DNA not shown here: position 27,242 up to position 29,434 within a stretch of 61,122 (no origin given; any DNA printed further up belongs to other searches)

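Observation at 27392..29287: Domain-swapped chimera: a duplicated phosphoglycosyl-transferase membrane module fused to a GT26 (WecG/TagA) catalytic domain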

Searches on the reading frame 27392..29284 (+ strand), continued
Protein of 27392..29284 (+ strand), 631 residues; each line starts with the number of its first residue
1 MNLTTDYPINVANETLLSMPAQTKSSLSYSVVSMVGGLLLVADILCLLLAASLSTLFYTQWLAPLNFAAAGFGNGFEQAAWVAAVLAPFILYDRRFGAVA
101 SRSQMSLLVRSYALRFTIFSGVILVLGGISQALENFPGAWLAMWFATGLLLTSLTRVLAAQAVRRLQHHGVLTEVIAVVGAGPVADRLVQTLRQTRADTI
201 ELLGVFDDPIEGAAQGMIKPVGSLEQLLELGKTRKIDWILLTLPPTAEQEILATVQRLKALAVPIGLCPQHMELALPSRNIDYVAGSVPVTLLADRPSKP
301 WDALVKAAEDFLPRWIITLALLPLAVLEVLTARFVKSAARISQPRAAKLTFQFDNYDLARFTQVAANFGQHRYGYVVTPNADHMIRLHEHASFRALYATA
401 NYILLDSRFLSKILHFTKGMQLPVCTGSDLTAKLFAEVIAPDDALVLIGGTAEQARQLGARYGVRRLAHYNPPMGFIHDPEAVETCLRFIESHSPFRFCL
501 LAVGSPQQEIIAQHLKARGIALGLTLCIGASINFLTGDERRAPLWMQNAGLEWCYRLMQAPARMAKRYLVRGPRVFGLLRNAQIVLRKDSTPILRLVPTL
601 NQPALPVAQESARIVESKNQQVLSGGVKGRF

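Call 26: search_solved_structures(query=window:27392-29284:+, max_evalue=0.01, show_alignments=3)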
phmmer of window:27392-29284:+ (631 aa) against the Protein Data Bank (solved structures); distinct sequences matched with E-value up to 0.01: 1.
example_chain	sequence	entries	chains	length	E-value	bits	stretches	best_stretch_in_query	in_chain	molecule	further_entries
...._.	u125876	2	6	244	3.2e-07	32.6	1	356-568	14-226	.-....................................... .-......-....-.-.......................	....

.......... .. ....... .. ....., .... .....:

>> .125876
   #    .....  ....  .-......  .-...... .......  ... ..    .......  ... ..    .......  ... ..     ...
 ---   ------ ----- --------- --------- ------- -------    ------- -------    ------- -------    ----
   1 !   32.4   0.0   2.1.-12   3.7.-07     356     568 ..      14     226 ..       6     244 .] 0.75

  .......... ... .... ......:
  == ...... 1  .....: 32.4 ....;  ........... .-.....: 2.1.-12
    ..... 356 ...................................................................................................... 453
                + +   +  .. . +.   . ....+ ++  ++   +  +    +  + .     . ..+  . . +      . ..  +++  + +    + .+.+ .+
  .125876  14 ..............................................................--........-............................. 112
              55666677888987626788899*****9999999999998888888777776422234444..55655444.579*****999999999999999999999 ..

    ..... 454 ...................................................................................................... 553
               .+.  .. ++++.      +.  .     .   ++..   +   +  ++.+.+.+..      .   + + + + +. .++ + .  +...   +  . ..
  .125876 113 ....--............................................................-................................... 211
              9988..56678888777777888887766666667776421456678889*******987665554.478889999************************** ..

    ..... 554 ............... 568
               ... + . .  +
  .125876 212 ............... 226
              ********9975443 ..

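Call 32: predict_structure(alignment_id=A1)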
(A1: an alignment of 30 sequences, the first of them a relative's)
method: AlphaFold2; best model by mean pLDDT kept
length: 631 residues; sequences in the alignment: 30
mean_pLDDT: 73.2   pTM: 0.44
mean pLDDT of the five models: 73.2, 70.5, 70.1, 60.4, 60.3
residues with pLDDT >= 90: 85; 70-90: 351; 50-70: 111; < 50: 84
segments of 3 or more residues with pLDDT < 50: 1-23, 273-279, 295-297, 339-345, 591-631
pLDDT, mean of each block of 10 residues (from residue 1): 33 38 54 69 86 82 57 67 81 74 74 86 83 76 88 87 78 83 86 77 85 74 88 81 77 81 76 45 56 52 63 63 70 56 52 76 79 85 79 79 79 80 73 88 93 92 93 89 96 92 89 92 88 81 79 79 69 75 72 39 34 34 34 31
secondary structure, 60 per line:
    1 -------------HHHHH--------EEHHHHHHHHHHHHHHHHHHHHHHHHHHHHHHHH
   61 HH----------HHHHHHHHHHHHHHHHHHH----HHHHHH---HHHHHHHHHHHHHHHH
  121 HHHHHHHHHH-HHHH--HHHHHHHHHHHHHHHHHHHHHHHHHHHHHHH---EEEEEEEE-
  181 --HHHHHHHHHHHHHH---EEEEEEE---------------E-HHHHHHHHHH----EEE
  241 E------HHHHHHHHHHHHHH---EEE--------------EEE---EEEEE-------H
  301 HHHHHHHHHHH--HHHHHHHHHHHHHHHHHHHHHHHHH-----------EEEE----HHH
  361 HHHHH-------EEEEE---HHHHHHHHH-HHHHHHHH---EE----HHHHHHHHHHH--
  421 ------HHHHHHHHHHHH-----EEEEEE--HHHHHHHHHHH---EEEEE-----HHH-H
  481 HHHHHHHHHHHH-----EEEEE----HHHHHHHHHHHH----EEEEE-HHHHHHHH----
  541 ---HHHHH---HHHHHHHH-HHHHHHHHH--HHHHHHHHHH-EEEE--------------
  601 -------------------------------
elements in order: H14-18 H29-62 H73-91 H96-101 H105-130 H132-135 H138-168 E172-179 H183-196 E200-206 H224-233 E238-241 H248-261 E265-267 E282-284 E288-292 H300-311 H314-338 E350-353 H358-365 E373-377 H381-389 H391-398 H408-418 H427-438 E444-449 H452-462 E466-470 H480-492 E498-502 H507-518 E523-527 H529-536 H544-548 H552-559 H561-569 H572-581 E583-586

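Call 35: fold_search(model_id=the predicted structure, library=pdb)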
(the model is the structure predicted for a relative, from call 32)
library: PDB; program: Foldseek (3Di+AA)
matches with E <= 10: 1190; with E <= 0.001: 20
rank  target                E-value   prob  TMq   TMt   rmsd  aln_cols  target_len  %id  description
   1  5wb4_B                1.1e-07  1.00  0.26  0.77   2.8       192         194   18  Crystal structure of the TarA wall teichoic acid glycosyltransferase (released 2019-01-16)
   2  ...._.                1.6e-07  1.00  0.26  0.75   3.1       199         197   20  Crystal structure of TagA with UDP-GlcNAc (released 2021-12-29)
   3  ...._C                1.8e-07  1.00  0.26  0.76   3.0       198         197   20  Crystal structure of TagA with UDP-GlcNAc (released 2021-12-29)
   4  5wb4_F                2.3e-07  1.00  0.26  0.77   2.8       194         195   18  Crystal structure of the TarA wall teichoic acid glycosyltransferase (released 2019-01-16)
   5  5wb4_A                2.4e-07  1.00  0.26  0.77   2.9       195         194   19  Crystal structure of the TarA wall teichoic acid glycosyltransferase (released 2019-01-16)
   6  5wb4_E                2.4e-07  1.00  0.25  0.75   3.4       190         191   19  Crystal structure of the TarA wall teichoic acid glycosyltransferase (released 2019-01-16)
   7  5wfg_A                2.7e-07  1.00  0.26  0.80   2.6       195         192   19  Crystal structure of the TarA wall teichoic acid glycosyltransferase bound to UDP (released 2019-01-16)
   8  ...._B                3.6e-07  1.00  0.26  0.76   2.9       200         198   20  Crystal structure of TagA with UDP-GlcNAc (released 2021-12-29)
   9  5wb4_C                4.7e-07  1.00  0.26  0.77   2.8       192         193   18  Crystal structure of the TarA wall teichoic acid glycosyltransferase (released 2019-01-16)
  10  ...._A                6.3e-07  1.00  0.26  0.76   3.0       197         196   19  Crystal structure of TagA with UDP-ManNAc (released 2021-12-29)
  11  5wfg_F                1.2e-06  1.00  0.26  0.79   2.8       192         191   19  Crystal structure of the TarA wall teichoic acid glycosyltransferase bound to UDP (released 2019-01-16)
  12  5wfg_C                1.3e-06  1.00  0.26  0.79   2.7       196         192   19  Crystal structure of the TarA wall teichoic acid glycosyltransferase bound to UDP (released 2019-01-16)
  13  5wfg_E                1.3e-06  1.00  0.26  0.78   2.8       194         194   19  Crystal structure of the TarA wall teichoic acid glycosyltransferase bound to UDP (released 2019-01-16)
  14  5wfg_B                1.4e-06  1.00  0.25  0.75   3.0       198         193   19  Crystal structure of the TarA wall teichoic acid glycosyltransferase bound to UDP (released 2019-01-16)
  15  8t53_A                2.4e-05  1.00  0.27  0.40  20.6       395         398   13  S. enterica WbaP in a styrene maleic acid liponanoparticle (released 2024-02-14)
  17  3nkl_B                5.1e-04  1.00  0.16  0.67   4.5       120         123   19  Crystal Structure of UDP-D-Quinovosamine 4-Dehydrogenase from Vibrio fischeri (released 2010-08-18)
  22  3nkl_A                1.4e-03  1.00  0.15  0.69   4.8       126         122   19  Crystal Structure of UDP-D-Quinovosamine 4-Dehydrogenase from Vibrio fischeri (released 2010-08-18)
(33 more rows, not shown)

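Call 45: search_protein_representatives(protein=window:27392-29284:+)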
Query: 631 residues. Proteins with E-value up to 0.001 (for the whole library): 11990; up to 1e-10: 2870; up to 1e-30: 300. The best 150 are listed.
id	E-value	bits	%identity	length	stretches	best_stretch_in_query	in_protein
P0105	1.1e-198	678.2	57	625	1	18-594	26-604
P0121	1.8e-190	651.0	55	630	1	20-589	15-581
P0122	1.1e-182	625.4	53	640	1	25-596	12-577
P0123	1.8e-180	618.0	54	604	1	23-590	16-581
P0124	9.2e-177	605.8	54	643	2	348-588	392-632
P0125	2.0e-176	604.6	55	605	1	19-591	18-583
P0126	2.4e-165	568.1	55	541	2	351-606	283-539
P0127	9.0e-156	536.5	54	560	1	72-606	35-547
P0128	2.0e-154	532.0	49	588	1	21-588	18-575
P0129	6.0e-149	513.9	53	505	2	350-588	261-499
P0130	4.2e-147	507.9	49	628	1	22-591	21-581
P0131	5.6e-140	484.3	46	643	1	18-595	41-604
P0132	1.1e-134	466.8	65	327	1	274-592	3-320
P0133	4.5e-130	451.6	50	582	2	319-592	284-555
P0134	1.2e-126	440.3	54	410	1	173-590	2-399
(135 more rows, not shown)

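Call 57: search_protein_families(library=pfam, proteins=[L013:4230-5438:+, L013:5442-7430:+, L015:800-2044:+, L015:3610-5430:+, L020:9917-11110:+, L020:11177-12955:+, L024:6342-7559:+, L024:8824-10632:+, L047:7252-8457:+, L047:9695-11365:+], max_evalue=0.01)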
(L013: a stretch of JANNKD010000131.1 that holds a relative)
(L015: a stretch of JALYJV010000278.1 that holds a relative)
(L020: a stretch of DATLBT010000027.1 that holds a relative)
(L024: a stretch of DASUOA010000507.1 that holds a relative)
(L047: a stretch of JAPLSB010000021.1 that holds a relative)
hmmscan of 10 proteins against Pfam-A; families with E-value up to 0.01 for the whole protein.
L013:4230-5438:+ (403 aa): 1 family
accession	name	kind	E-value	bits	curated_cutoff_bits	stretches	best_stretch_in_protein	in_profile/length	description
PF02397.22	Bac_transf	-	2.1e-61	207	27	1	211-397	4-178/179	Bacterial sugar transferase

L013:5442-7430:+ (663 aa): 2 families
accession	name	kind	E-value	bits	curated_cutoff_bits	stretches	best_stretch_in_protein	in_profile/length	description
PF03808.19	Glyco_tran_WecG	-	8.9e-31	107.4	27.4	1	455-623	1-168/168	Glycosyl transferase WecG/TagA/CpsF family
PF13727.12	CoA_binding_3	-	1.5e-14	54.9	25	1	191-349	19-171/175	CoA-binding domain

L015:800-2044:+ (415 aa): 1 family
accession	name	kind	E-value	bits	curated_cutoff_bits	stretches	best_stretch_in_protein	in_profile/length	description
PF02397.22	Bac_transf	-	3e-63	213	27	1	221-410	2-179/179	Bacterial sugar transferase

L015:3610-5430:+ (607 aa): 2 families
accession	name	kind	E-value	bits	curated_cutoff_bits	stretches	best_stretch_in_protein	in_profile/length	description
PF03808.19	Glyco_tran_WecG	-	1.3e-30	106.9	27.4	1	394-562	1-168/168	Glycosyl transferase WecG/TagA/CpsF family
PF13727.12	CoA_binding_3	-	1.5e-13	51.6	25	1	120-282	20-175/175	CoA-binding domain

L020:9917-11110:+ (398 aa): 1 family
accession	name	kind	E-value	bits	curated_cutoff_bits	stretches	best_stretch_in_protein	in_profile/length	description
PF02397.22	Bac_transf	-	7.5e-63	211.7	27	1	203-392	1-178/179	Bacterial sugar transferase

L020:11177-12955:+ (593 aa): 2 families
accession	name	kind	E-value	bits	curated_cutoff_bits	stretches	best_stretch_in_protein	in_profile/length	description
PF03808.19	Glyco_tran_WecG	-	9.1e-33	113.9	27.4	1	366-534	1-168/168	Glycosyl transferase WecG/TagA/CpsF family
PF13727.12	CoA_binding_3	-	6.8e-14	52.7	25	1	108-268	17-173/175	CoA-binding domain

L024:6342-7559:+ (406 aa): 1 family
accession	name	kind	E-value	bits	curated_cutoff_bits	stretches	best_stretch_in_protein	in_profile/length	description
PF02397.22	Bac_transf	-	7.7e-63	211.7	27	1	212-400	2-178/179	Bacterial sugar transferase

L024:8824-10632:+ (603 aa): 2 families
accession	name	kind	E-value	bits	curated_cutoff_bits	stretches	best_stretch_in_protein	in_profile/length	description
PF03808.19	Glyco_tran_WecG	-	7.9e-33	114.1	27.4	1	385-553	1-168/168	Glycosyl transferase WecG/TagA/CpsF family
PF13727.12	CoA_binding_3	-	9e-17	62.1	25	1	109-268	20-172/175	CoA-binding domain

L047:7252-8457:+ (402 aa): 1 family
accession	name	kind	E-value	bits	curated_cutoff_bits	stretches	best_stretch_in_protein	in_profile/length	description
PF02397.22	Bac_transf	-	6.4e-63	212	27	1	205-396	1-178/179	Bacterial sugar transferase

L047:9695-11365:+ (557 aa): 2 families
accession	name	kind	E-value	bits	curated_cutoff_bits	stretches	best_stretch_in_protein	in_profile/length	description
PF03808.19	Glyco_tran_WecG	-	2.4e-32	112.5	27.4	1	355-523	1-168/168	Glycosyl transferase WecG/TagA/CpsF family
PF13727.12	CoA_binding_3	-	1.1e-15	58.6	25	1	119-280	10-172/175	CoA-binding domain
